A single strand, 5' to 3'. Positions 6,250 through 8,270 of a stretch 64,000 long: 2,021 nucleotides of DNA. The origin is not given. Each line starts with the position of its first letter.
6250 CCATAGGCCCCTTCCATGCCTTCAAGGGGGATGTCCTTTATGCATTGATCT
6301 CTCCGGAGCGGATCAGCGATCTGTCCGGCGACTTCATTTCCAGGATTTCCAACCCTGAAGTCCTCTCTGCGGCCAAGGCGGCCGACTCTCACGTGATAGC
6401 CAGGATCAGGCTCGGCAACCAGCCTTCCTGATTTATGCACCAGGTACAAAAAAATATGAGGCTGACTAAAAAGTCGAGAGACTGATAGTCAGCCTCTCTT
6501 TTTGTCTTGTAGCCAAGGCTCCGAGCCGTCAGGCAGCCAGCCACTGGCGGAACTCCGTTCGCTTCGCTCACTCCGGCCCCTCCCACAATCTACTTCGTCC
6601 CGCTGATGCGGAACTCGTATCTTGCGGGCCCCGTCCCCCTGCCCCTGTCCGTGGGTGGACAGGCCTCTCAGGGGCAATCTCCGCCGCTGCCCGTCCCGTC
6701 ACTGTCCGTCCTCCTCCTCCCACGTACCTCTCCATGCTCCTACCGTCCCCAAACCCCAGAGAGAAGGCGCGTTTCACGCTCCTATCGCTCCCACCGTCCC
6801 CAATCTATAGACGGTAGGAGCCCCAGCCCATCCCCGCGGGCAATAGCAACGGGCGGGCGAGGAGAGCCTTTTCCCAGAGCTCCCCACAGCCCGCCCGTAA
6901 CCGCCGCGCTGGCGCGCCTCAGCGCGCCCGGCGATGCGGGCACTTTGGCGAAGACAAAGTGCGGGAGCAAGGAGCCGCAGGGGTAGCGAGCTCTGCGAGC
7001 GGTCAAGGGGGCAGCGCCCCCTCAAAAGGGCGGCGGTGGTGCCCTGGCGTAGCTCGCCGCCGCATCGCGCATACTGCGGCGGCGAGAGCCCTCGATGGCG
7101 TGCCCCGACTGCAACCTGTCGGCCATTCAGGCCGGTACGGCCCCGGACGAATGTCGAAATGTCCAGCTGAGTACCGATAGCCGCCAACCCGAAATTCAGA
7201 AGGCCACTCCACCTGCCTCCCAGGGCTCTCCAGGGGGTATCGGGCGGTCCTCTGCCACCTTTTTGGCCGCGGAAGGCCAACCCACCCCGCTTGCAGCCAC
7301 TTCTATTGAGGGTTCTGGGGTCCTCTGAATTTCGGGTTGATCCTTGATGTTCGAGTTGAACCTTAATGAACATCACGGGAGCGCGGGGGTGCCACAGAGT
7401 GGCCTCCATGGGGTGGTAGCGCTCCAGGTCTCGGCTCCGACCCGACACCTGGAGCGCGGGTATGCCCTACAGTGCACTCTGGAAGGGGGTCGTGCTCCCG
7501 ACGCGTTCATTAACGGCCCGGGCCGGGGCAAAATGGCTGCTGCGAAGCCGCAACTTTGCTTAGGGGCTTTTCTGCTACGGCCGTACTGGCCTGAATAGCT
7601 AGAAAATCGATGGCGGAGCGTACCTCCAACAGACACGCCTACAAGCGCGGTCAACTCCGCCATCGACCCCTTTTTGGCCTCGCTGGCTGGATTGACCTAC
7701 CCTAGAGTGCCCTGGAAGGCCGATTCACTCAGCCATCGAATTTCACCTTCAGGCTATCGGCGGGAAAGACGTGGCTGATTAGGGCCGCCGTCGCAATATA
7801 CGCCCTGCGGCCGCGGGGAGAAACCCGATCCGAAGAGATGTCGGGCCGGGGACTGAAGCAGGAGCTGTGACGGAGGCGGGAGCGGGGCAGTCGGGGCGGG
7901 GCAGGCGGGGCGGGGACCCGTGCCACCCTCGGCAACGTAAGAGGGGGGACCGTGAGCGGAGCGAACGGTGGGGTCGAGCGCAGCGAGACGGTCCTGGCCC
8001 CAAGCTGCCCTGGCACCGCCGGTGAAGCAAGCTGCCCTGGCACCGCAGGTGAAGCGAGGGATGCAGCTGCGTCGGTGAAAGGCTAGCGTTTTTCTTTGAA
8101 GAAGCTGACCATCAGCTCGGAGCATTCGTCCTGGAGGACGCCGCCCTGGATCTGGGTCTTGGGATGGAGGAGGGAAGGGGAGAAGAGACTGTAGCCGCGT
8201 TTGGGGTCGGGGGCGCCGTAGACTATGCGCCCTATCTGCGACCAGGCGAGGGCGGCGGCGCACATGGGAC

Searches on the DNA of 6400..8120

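Call 6: search_rna_families(source=window, start=6400, end=8120, threshold=evalue, max_evalue=10, show_alignments=2)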
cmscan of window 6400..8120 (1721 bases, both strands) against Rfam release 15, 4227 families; matches with E-value up to 10: 12.
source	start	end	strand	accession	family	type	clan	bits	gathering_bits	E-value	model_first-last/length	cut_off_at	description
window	7417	7459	-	RF03599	MIR1883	Gene; miRNA;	-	19.9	128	1.9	1-118/118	no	MIR1883 microRNA precursor family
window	6839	6909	-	RF00945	mir-1226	Gene; miRNA;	-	19.6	95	1.7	1-75/75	no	mir-1226 microRNA precursor family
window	6445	6513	+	RF03550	mir-31_2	Gene; miRNA;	-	19.4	97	1.2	1-83/83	no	mir-31_2 microRNA precursor family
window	6994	7058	+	RF03960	mir-6644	Gene; miRNA;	-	19.1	82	0.87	1-67/67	no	mir-6644 microRNA precursor family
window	6849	6898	-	RF04159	MIR1437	Gene; miRNA;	-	18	168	4.9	1-192/192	no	MIR1437 microRNA precursor family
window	6835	6909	-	RF03486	mir-3940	Gene; miRNA;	-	17.1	84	9.1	1-92/92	no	mir-3940 microRNA precursor family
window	6451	6496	-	RF01016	mir-584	Gene; miRNA;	-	16.9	80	4.8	1-97/97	no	mir-584 microRNA precursor family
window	6850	6897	-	RF00802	mir-207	Gene; miRNA;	-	16.8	88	8.5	1-78/78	no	mir-207 microRNA precursor family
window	6440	6511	+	RF03516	MIR5229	Gene; miRNA;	-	16.7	80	5.7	1-87/87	no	MIR5229 microRNA precursor family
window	6700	6770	-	RF01768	flavi_FSE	Cis-reg; frameshift_element;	-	15.8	43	1.5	1-62/62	no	ribosomal frameshift site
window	6927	6981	+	RF01276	sR53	Gene; snRNA; snoRNA; CD-box;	-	14.1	49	2.7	1-60/60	no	Small nucleolar RNA sR53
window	7697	7867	-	RF02042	HOTTIP_3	Gene; lncRNA;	-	7.4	50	6.4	192-353/353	no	HOXA transcript at the distal tip, conserved region 3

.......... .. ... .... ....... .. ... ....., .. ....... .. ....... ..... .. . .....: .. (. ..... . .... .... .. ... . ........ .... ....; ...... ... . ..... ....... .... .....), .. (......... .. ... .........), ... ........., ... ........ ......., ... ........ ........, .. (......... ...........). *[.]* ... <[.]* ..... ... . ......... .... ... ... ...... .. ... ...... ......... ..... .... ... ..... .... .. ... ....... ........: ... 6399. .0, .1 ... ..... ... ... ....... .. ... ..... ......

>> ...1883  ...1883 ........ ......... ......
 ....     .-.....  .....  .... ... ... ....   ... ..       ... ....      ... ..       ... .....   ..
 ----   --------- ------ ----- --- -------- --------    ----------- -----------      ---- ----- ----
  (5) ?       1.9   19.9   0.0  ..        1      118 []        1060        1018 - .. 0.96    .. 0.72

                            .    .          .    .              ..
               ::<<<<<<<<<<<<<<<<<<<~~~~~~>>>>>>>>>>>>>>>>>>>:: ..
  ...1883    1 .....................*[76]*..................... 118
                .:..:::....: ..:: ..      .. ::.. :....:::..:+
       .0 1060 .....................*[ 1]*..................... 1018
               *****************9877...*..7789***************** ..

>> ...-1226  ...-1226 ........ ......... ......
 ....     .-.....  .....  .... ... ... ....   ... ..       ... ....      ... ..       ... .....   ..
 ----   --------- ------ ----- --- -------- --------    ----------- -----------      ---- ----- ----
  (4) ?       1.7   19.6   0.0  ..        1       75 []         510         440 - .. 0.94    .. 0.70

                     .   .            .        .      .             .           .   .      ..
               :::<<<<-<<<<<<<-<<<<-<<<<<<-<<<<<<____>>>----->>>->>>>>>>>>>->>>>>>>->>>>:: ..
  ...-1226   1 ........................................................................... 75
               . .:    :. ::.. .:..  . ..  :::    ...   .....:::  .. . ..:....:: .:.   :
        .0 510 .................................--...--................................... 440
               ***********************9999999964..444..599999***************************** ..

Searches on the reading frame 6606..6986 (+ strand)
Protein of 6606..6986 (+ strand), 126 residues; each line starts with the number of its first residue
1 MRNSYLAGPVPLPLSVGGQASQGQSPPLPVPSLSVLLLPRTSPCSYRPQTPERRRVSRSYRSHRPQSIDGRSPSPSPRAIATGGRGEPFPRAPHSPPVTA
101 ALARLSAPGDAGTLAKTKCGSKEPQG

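Call 24: search_protein_families(library=pfam, proteins=[window:6606-6986:+], max_evalue=0.01)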
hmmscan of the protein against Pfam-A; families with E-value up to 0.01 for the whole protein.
window:6606-6986:+ (126 aa): 0 families

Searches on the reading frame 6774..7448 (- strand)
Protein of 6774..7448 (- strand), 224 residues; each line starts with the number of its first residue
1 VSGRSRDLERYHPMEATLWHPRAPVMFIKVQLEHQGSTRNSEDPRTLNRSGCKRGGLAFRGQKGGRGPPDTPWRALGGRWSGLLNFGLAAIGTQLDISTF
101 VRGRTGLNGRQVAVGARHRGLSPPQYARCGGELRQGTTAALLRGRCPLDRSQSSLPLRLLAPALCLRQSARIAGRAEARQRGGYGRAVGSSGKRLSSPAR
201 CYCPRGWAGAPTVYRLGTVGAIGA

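Call 24: search_protein_families(library=pfam, proteins=[window:6774-7448:-], max_evalue=0.01)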
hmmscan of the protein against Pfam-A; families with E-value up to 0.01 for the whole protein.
window:6774-7448:- (224 aa): 0 families

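Call 32: find_homologous_proteins(query=window:6774-7409:-, max_evalue=0.001)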
Query window:6774-7409:- (211 aa): 5 proteins with E <= 0.001 among 2246 candidates.
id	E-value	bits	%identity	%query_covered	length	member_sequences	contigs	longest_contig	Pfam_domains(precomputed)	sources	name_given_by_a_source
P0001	4.9e-135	466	100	100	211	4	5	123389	-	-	-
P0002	3.8e-40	156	91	42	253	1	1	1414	-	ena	-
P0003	1.1e-32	131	67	59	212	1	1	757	-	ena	-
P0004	1.9e-9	55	77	21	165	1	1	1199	-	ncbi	-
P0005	3.7e-4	38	90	9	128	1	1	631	-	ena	-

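Call 33: find_encoding_contigs(protein=P0002, flank=10000)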
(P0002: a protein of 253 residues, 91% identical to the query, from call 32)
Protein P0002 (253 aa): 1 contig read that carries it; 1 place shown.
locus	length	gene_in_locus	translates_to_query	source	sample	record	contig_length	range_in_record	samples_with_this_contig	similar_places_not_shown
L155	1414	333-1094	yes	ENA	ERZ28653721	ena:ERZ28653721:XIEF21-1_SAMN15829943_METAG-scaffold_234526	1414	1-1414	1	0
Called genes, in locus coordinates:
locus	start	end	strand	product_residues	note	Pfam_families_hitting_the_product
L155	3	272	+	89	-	?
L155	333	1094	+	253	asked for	-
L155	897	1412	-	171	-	?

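Call 34: find_encoding_contigs(protein=P0003, flank=10000)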
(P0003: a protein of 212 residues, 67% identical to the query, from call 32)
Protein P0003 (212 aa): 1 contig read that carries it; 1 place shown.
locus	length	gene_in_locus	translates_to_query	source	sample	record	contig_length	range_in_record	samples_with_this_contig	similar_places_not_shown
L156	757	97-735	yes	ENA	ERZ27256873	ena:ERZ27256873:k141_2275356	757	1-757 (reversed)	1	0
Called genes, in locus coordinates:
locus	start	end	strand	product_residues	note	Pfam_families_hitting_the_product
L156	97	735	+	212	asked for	-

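Call 35: find_encoding_contigs(protein=P0004, flank=10000)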
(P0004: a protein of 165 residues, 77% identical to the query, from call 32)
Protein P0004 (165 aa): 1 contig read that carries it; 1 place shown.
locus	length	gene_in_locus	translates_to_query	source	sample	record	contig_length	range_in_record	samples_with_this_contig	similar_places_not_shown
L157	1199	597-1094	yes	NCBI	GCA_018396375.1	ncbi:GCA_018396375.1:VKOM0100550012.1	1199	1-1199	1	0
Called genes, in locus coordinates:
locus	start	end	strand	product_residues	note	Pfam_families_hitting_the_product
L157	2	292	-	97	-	?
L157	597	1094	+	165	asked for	-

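Call 53: search_protein_families(library=pfam, proteins=[L157:2-292:-, L155:3-272:+, L156:97-735:+], max_evalue=0.01)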
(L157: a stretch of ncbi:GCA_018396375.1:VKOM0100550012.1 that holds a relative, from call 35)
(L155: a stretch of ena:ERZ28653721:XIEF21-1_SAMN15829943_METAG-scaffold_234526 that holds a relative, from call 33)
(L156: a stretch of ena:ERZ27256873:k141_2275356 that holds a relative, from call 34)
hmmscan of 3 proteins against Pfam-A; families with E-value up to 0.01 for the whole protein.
L157:2-292:- (97 aa): 0 families

L155:3-272:+ (89 aa): 2 families
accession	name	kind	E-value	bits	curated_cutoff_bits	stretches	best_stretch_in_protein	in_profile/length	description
PF13472.12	Lipase_GDSL_2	-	7.5e-05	23.7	32.9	1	3-67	118-177/178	GDSL-like Lipase/Acylhydrolase family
PF00657.28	Lipase_GDSL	-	0.0083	16.7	23.6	1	3-67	143-202/208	GDSL-like Lipase/Acylhydrolase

L156:97-735:+ (212 aa): 0 families
